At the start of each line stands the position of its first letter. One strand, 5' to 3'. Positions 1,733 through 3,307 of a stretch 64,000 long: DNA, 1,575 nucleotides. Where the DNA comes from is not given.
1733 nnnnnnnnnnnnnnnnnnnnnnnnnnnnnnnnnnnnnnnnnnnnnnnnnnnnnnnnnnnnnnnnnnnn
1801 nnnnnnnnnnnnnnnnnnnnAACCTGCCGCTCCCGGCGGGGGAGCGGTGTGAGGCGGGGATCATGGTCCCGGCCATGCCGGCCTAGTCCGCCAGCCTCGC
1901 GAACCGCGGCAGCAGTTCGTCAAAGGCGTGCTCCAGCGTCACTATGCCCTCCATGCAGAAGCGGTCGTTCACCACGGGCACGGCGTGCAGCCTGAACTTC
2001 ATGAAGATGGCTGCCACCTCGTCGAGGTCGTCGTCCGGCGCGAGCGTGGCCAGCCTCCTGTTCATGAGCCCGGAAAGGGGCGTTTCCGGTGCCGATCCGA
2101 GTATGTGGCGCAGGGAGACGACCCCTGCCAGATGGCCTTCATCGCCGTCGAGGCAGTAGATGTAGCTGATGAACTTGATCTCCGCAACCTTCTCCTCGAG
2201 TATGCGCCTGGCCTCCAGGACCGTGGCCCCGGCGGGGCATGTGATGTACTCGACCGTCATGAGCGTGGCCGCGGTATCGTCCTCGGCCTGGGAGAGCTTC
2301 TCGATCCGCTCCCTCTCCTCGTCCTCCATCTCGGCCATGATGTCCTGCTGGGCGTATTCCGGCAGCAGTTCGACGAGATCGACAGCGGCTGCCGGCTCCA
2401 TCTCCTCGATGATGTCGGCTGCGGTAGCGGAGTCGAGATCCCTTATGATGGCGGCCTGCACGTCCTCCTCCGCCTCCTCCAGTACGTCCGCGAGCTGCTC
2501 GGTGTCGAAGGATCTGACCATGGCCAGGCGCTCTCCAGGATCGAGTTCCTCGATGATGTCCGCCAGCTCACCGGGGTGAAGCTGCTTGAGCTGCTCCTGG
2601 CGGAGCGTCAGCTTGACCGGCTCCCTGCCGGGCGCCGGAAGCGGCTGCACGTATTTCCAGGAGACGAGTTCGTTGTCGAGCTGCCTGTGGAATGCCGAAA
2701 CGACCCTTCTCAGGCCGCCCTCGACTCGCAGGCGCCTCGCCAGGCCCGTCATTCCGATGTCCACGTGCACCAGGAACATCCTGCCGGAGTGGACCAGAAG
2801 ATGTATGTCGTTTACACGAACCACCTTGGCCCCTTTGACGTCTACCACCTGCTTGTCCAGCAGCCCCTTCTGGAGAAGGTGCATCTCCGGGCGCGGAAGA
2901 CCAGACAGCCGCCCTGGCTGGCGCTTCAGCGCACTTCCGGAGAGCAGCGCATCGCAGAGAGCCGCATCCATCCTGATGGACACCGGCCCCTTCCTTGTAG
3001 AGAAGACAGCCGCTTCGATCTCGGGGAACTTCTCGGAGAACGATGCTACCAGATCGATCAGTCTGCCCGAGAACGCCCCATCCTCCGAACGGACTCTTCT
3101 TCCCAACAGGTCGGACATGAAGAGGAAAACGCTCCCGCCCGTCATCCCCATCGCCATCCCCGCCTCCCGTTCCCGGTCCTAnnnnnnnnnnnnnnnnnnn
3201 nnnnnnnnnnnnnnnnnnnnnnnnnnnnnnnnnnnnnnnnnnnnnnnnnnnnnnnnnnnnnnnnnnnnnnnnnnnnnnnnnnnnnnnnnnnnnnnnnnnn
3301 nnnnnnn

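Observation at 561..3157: Soluble MgtE_N plus CBS-pair protein (no pore domain) immediately upstream of the NRAMP Mn2+ transporter mntH, with an ECF sigma factor downstream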

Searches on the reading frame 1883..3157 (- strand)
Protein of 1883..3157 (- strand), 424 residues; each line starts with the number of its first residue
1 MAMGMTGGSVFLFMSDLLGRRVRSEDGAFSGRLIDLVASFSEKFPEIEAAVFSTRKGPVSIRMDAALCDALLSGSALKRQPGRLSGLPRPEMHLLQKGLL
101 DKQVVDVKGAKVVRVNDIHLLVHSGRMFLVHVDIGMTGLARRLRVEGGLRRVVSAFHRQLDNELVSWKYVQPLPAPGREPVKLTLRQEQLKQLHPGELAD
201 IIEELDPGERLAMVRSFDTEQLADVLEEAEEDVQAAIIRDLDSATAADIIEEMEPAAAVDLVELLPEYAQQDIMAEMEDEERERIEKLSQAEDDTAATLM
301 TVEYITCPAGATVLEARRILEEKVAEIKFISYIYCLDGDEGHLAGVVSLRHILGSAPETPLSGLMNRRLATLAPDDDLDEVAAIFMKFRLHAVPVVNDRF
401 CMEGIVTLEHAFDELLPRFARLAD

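Call 3: search_protein_families(library=pfam, proteins=[window:1883-3157:-], max_evalue=0.01)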
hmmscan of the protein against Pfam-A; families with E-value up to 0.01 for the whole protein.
window:1883-3157:- (424 aa): 3 families
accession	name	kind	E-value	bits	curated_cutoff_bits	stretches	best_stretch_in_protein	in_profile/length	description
PF03448.22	MgtE_N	-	6.7e-22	78.4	25.9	1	193-290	1-98/102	MgtE intracellular N domain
PF00571.33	CBS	-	3.3e-17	63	24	2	363-415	3-55/57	CBS domain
PF01706.21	FliG_C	-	0.00035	21.2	23.3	1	201-282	23-102/108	FliG C-terminal domain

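Call 7: search_protein_families(library=ncbifam, proteins=[window:1883-3157:-], max_evalue=0.01)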
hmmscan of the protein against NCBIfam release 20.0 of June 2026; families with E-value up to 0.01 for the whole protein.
window:1883-3157:- (424 aa): 5 families
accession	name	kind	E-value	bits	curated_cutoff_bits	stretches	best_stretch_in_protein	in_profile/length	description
TIGR00400.1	mgtE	equivalog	2e-34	119.2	232.75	1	187-412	24-248/450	magnesium transporter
NF002505.0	PRK01862.1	equivalog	7e-05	21.7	482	1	295-399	448-552/577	ClcB-like voltage-gated chloride channel protein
NF038279.1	TF_CBS_SpxR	exception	7.2e-05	21.7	600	1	340-415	230-305/427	CBS-HotDog domain-containing transcription factor SpxR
NF053603.1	HhpR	exception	0.00012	21.4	520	1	339-410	41-112/282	CBS domain-containing high hydrostatic pressure regulator HhpR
TIGR01302.1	IMP_dehydrog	equivalog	0.0028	16.6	481.5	1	301-410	87-195/450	IMP dehydrogenase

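Call 15: search_solved_structures(query=window:1883-3157:-, max_evalue=0.01, show_alignments=2)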
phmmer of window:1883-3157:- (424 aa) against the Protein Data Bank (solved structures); distinct sequences matched with E-value up to 0.01: 15.
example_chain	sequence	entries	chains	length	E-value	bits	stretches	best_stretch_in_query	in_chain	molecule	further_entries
2oux_A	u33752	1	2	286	2.8e-24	89.3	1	189-414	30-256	Magnesium transporter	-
2yvy_A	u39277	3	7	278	3.1e-22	82.6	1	187-415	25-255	Mg2+ transporter MgtE | Magnesium transporter MgtE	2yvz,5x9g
2yvx_A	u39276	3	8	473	1.1e-21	80.8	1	187-415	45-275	Mg2+ transporter MgtE | Magnesium transporter MgtE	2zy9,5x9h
8gps_A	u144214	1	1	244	2.5e-14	56.5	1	193-415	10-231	MgtE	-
8gpv_A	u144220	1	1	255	4.8e-12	49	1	194-413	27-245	Magnesium transporter MgtE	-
4esy_A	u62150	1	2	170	3.2e-06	29.8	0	349-410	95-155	CBS domain containing membrane protein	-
2yzq_A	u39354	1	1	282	0.00014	24.4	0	335-408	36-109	Putative uncharacterized protein PH1780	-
3kpc_A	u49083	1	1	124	0.00018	24.1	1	305-410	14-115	Uncharacterized protein MJ0100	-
3kpb_A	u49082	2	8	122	0.00019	24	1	305-410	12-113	Uncharacterized protein MJ0100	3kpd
3kxr_A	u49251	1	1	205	0.00035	23.1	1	251-411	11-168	Magnesium transporter, putative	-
3kh5_A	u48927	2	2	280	0.00046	22.8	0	351-416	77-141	protein MJ1225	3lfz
5g5r_A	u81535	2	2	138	0.0042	19.6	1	336-406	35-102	SITE-2 PROTEASE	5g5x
5iip_A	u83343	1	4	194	0.0067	18.9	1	293-413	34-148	Glycine betaine/carnitine/choline ABC transporter%2C ATP-binding protein%2C putative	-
2ef7_A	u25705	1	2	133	0.0069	18.9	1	322-410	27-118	Hypothetical protein ST2348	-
9znf_5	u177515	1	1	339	0.0078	18.7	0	356-407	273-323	CBS domain-containing protein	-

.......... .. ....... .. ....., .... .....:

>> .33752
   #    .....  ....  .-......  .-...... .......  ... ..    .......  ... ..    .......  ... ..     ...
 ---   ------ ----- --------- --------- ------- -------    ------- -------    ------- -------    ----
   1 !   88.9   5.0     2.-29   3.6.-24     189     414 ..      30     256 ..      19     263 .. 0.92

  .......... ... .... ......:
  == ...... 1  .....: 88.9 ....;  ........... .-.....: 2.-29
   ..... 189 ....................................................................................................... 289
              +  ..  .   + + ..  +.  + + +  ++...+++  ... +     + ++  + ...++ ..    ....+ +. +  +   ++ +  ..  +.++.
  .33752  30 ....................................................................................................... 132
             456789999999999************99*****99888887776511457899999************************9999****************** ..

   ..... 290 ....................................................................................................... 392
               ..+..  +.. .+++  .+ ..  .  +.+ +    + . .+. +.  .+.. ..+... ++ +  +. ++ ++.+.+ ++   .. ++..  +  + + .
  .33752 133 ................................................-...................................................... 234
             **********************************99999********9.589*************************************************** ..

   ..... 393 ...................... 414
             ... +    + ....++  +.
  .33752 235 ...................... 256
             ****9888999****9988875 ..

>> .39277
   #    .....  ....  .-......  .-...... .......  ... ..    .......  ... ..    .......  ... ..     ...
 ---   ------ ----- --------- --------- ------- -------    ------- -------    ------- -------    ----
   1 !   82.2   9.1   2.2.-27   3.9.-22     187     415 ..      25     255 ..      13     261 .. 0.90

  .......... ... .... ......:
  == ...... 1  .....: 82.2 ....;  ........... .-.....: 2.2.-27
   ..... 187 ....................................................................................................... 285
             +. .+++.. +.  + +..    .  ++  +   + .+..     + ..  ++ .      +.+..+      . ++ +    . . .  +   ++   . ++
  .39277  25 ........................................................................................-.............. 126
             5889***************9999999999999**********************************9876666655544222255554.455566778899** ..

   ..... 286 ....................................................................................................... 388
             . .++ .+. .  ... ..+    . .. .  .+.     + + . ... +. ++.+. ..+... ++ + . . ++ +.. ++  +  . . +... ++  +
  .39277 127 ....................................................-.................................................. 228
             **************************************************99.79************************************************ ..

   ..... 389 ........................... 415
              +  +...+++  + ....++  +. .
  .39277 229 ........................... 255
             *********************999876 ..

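Call 16: find_homologous_proteins(query=window:1883-3157:-, max_evalue=0.00001)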
Query window:1883-3157:- (424 aa): 990 proteins with E <= 0.00001 among 8000 candidates; the best 120 are listed.
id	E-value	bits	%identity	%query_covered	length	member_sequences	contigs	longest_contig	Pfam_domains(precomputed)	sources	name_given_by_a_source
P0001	4.1e-271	917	100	100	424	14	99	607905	PF00571.34,PF03448.23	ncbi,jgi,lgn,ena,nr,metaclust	ncbi:MAG TPA: CBS domain-containing protein [Candidatus Fermentibacter daniensis]|jgi:CBS domain-con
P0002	2.8e-236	802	89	99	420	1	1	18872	PF00571.34,PF03448.23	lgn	-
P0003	2.9e-197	674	75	99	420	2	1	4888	PF00571.34,PF05239.22,PF03448.23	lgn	-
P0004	1.4e-182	625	71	99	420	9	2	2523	PF00571.34,PF03448.23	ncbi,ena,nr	ncbi:MAG TPA: CBS domain-containing protein [Candidatus Fermentibacter sp.]|nr:CBS domain-containing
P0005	2.1e-156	539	62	98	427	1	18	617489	PF00571.34,PF03448.23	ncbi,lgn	-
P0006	2.9e-150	519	62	99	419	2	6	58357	PF00571.34,PF03448.23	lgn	-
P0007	3.1e-140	486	57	94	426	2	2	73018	PF00571.34,PF03448.23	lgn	-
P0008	4.1e-140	486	55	98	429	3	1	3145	PF00571.34,PF03448.23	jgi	jgi:CBS domain-containing protein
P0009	1.2e-137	477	55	99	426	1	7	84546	PF00571.34,PF03448.23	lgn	-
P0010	3.0e-136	473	56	98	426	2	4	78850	PF00571.34,PF03448.23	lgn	-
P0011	7.9e-131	455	54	98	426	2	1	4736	PF00571.34,PF03448.23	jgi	jgi:CBS domain-containing protein/sporulation protein YlmC with PRC-barrel domain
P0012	1.0e-128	448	53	98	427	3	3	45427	PF00571.34,PF03448.23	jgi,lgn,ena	-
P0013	6.5e-126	439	53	98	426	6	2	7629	PF00571.34,PF03448.23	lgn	-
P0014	1.6e-124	434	52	97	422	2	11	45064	PF00571.34,PF03448.23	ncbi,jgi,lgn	-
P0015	3.2e-117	410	50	99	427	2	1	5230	PF00571.34,PF05239.22,PF03448.23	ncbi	-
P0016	6.2e-117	409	50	100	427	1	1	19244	PF00571.34,PF05239.22,PF03448.23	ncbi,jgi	-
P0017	2.6e-116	407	50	98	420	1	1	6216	PF00571.34,PF05239.22,PF03448.23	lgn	-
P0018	2.1e-115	404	48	98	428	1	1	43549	PF00571.34,PF05239.22,PF03448.23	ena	-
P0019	5.5e-115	403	50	99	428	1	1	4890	PF00571.34,PF05239.22,PF03448.23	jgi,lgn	-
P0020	2.9e-114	400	47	100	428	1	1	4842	PF00571.34,PF03448.23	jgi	jgi:magnesium transporter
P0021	1.7e-113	398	49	98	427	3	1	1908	PF00571.34,PF03448.23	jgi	jgi:CBS domain-containing protein/sporulation protein YlmC with PRC-barrel domain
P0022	2.4e-113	397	50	98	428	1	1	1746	PF00571.34,PF05239.22,PF03448.23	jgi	jgi:magnesium transporter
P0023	1.2e-112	395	50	99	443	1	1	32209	PF14841.12,PF00571.34,PF05239.22,PF03448.23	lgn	-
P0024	1.8e-112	395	47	100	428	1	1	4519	PF00571.34,PF03448.23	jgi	jgi:magnesium transporter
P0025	4.3e-112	393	51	97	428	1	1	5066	PF00571.34,PF05239.22,PF03448.23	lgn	-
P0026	7.0e-112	393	48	98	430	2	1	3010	PF00571.34,PF05239.22,PF03448.23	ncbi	-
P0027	1.8e-111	391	48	99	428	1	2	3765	PF00571.34,PF03448.23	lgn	-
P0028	3.6e-111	390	49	98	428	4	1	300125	PF00571.34,PF03448.23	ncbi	ncbi:MAG: CBS domain-containing protein [Pseudomonadota bacterium]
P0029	4.2e-111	390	47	100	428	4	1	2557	PF00571.34,PF05239.22,PF03448.23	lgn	-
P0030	5.1e-111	390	49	97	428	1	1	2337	PF00571.34,PF05239.22,PF03448.23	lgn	-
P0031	7.0e-111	389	48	98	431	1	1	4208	PF00571.34,PF03448.23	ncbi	-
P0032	1.2e-110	389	48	98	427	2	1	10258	PF00571.34,PF05239.22,PF03448.23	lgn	-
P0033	4.8e-110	387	47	97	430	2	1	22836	PF00571.34,PF05239.22,PF03448.23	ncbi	ncbi:MAG: CBS domain-containing protein [Syntrophobacteraceae bacterium]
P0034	5.2e-110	386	48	98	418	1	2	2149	PF00571.34,PF03448.23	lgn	-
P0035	6.9e-110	386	47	100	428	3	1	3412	PF14841.12,PF00571.34,PF05239.22,PF03448.23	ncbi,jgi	jgi:CBS domain-containing protein/sporulation protein YlmC with PRC-barrel domain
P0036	1.0e-109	385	47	99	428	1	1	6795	PF00571.34,PF05239.22,PF03448.23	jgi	jgi:magnesium transporter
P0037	1.8e-109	385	49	99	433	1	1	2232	PF00571.34,PF05239.22,PF03448.23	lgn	-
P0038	2.6e-109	384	48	100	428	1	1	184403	PF00571.34,PF03448.23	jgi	jgi:magnesium transporter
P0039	3.7e-109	384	47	98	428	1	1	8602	PF00571.34,PF05239.22,PF03448.23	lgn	-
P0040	1.2e-108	382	46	98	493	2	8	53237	PF00571.34,PF03448.23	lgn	-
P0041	2.0e-108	381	47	97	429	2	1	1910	PF00571.34,PF05239.22,PF03448.23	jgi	jgi:magnesium transporter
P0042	2.3e-108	381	48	98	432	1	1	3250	PF00571.34,PF03448.23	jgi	jgi:CBS domain-containing protein/sporulation protein YlmC with PRC-barrel domain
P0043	4.1e-108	380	46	99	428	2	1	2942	PF00571.34,PF05239.22,PF03448.23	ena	-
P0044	6.1e-108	380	46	99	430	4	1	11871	PF00571.34,PF05239.22,PF03448.23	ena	-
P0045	6.3e-108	380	47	99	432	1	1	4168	PF00571.34,PF05239.22,PF03448.23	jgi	jgi:magnesium transporter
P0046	7.4e-108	379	46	99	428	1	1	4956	PF00571.34,PF03448.23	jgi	jgi:magnesium transporter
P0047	1.5e-107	378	46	99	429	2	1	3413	PF00571.34,PF05239.22,PF03448.23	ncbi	-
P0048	1.6e-107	378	47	98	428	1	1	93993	PF00571.34,PF03448.23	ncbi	ncbi:MAG: CBS domain-containing protein [Pseudomonadota bacterium]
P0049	4.9e-107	377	46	97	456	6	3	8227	PF00571.34,PF05239.22,PF03448.23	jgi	-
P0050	1.2e-106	375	48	98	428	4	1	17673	PF00571.34,PF05239.22,PF03448.23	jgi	jgi:magnesium transporter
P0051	2.0e-106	375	46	100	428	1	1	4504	PF00571.34,PF05239.22,PF03448.23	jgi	jgi:CBS domain-containing protein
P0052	6.2e-105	370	46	99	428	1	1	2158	PF00571.34,PF05239.22,PF03448.23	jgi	jgi:magnesium transporter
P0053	6.3e-105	370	47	99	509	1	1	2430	PF00571.34,PF03448.23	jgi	jgi:magnesium transporter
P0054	8.5e-105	369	44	100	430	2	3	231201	PF00571.34,PF05239.22,PF03448.23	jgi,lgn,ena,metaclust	metaclust:\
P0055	9.0e-105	369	47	98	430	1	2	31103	PF00571.34,PF03448.23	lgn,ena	-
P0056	1.1e-104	369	47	97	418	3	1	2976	PF00571.34,PF03448.23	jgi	-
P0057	1.3e-104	369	45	99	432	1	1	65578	PF00571.34,PF05239.22,PF03448.23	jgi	jgi:magnesium transporter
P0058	2.7e-104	368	45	100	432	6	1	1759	PF00571.34,PF05239.22,PF03448.23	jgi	jgi:magnesium transporter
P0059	3.6e-104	367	46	99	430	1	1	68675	PF00571.34,PF03448.23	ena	-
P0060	5.6e-104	367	45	97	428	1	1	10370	PF00571.34,PF05239.22,PF03448.23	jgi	jgi:magnesium transporter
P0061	7.4e-104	366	47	99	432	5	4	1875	PF00571.34,PF05239.22,PF03448.23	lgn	-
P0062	8.9e-104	366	46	98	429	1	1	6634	PF00571.34,PF03448.23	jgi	jgi:magnesium transporter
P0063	1.3e-103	365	55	77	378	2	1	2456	PF00571.34,PF03448.23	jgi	-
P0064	2.5e-103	364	56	78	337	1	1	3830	PF00571.34,PF03448.23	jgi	jgi:magnesium transporter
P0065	3.3e-103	364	45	98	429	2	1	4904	PF00571.34,PF03448.23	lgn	-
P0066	3.7e-103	364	47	98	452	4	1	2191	PF00571.34,PF03448.23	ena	-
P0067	2.2e-102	361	47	97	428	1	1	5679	PF00571.34,PF05239.22,PF03448.23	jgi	jgi:magnesium transporter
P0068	7.1e-101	356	46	97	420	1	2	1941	PF00571.34,PF05239.22,PF03448.23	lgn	-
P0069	1.6e-100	355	45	97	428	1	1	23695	PF00571.34,PF05239.22,PF03448.23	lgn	-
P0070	2.8e-100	354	47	97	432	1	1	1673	PF00571.34,PF03448.23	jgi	jgi:magnesium transporter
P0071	4.2e-100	354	45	99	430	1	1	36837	PF00571.34,PF05239.22,PF03448.23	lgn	-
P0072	2.7e-99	351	46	97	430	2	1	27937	PF00571.34,PF03448.23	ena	-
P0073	1.7e-96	342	50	82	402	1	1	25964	PF00571.34,PF03448.23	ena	-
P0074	1.7e-95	339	55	73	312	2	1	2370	PF00571.34,PF03448.23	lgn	-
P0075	3.5e-94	334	45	98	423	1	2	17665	PF14841.12,PF00571.34,PF05239.22,PF03448.23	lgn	-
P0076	4.8e-94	334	53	73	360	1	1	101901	PF00571.34,PF03448.23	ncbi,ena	-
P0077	3.4e-91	325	43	99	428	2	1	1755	PF14841.12,PF00571.34,PF03448.23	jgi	jgi:CBS domain-containing protein/sporulation protein YlmC with PRC-barrel domain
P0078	5.9e-91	324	43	99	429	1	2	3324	PF00571.34,PF05239.22,PF03448.23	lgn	-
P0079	4.9e-89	317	44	97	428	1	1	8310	PF14841.12,PF00571.34,PF03448.23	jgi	jgi:CBS domain-containing protein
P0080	7.9e-89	317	43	97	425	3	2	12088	PF14841.12,PF00571.34,PF05239.22,PF03448.23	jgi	jgi:magnesium transporter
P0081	4.8e-88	314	43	97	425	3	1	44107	PF00571.34,PF05239.22,PF03448.23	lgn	-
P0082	8.5e-87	310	42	98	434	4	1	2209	PF14841.12,PF00571.34,PF05239.22,PF03448.23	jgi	jgi:magnesium transporter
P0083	7.2e-84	300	44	97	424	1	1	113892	PF14841.12,PF00571.34,PF05239.22,PF03448.23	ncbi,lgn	-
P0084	1.9e-83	299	44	99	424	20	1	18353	PF14841.12,PF00571.34,PF05239.22,PF03448.23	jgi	jgi:magnesium transporter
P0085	2.0e-83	299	42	97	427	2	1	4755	PF00571.34,PF03448.23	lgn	-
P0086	4.8e-83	298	40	97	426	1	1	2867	PF14841.12,PF00571.34,PF03448.23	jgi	jgi:CBS domain-containing protein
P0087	1.9e-82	296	41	99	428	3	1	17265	PF00571.34,PF03448.23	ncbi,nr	ncbi:MAG: CBS domain-containing protein [bacterium]|nr:CBS domain-containing protein [bacterium]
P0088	4.0e-82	295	39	97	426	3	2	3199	PF14841.12,PF00571.34,PF03448.23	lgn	-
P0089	5.6e-82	294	41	97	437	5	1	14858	PF00571.34,PF03448.23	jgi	jgi:magnesium transporter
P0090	6.0e-82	294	40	97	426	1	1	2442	PF14841.12,PF00571.34,PF03448.23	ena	-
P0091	1.2e-81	293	41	97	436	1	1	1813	PF00571.34,PF03448.23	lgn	-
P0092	2.1e-81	292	42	97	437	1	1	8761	PF14841.12,PF00571.34,PF03448.23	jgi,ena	-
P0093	3.5e-81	292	41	96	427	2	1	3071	PF00571.34,PF03448.23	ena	-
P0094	1.5e-80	289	39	97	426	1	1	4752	PF14841.12,PF00571.34,PF03448.23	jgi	jgi:magnesium transporter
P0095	2.1e-80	289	41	97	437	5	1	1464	PF00571.34,PF03448.23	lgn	-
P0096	5.2e-80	288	40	99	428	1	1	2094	PF00571.34,PF03448.23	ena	-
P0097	1.2e-79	287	39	99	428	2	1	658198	PF00571.34,PF03448.23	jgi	-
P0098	1.4e-79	286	40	96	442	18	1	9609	PF00571.34,PF03448.23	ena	-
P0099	1.5e-79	286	39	96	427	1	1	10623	PF00571.34,PF03448.23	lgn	-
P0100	1.5e-79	286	39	96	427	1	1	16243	PF00571.34,PF03448.23,PF01706.22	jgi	jgi:magnesium transporter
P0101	1.7e-79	286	41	97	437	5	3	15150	PF00571.34,PF03448.23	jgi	jgi:magnesium transporter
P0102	3.0e-79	285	39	97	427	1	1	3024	PF00571.34,PF03448.23,PF01706.22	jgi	jgi:magnesium transporter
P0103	3.9e-79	285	39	97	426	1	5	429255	PF00571.34,PF03448.23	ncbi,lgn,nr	ncbi:magnesium transporter [candidate division KSB1 bacterium]|nr:magnesium transporter [candidate d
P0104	4.0e-79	285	41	99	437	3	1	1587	PF00571.34,PF03448.23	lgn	-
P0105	9.7e-79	284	39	96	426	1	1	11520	PF00571.34,PF03448.23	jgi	jgi:magnesium transporter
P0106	1.7e-78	283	40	97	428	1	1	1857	PF00571.34,PF03448.23,PF01706.22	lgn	-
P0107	2.4e-78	282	40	92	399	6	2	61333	PF14841.12,PF00571.34,PF03448.23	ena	-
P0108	5.4e-78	281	39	97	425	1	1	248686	PF00571.34,PF03448.23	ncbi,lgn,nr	ncbi:MAG: magnesium transporter [Calditrichaeota bacterium]|nr:magnesium transporter [Calditrichota 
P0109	1.3e-77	280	40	97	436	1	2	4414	PF00571.34,PF03448.23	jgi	jgi:CBS domain-containing protein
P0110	2.9e-77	279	40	96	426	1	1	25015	PF00571.34,PF05239.22,PF03448.23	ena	-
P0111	3.7e-77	278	38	97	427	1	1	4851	PF00571.34,PF03448.23,PF01706.22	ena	-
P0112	4.1e-77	278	38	97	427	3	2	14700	PF00571.34,PF03448.23,PF01706.22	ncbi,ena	-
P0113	7.1e-77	277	39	96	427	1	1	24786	PF00571.34,PF03448.23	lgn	-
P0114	7.8e-77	277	38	97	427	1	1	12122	PF00571.34,PF05239.22,PF03448.23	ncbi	-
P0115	8.0e-77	277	39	94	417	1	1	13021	PF00571.34,PF03448.23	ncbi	-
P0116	9.2e-77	277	39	97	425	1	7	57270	PF00571.34,PF03448.23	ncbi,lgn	-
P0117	1.3e-76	276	42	98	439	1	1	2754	PF14841.12,PF00571.34,PF03448.23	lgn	-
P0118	1.4e-76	276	39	97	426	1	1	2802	PF14841.12,PF00571.34,PF03448.23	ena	-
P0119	1.5e-76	276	57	60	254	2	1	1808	PF00571.34,PF03448.23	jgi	jgi:Mg/Co/Ni transporter MgtE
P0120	1.6e-76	276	39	95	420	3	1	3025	PF00571.34,PF05239.22,PF03448.23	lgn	-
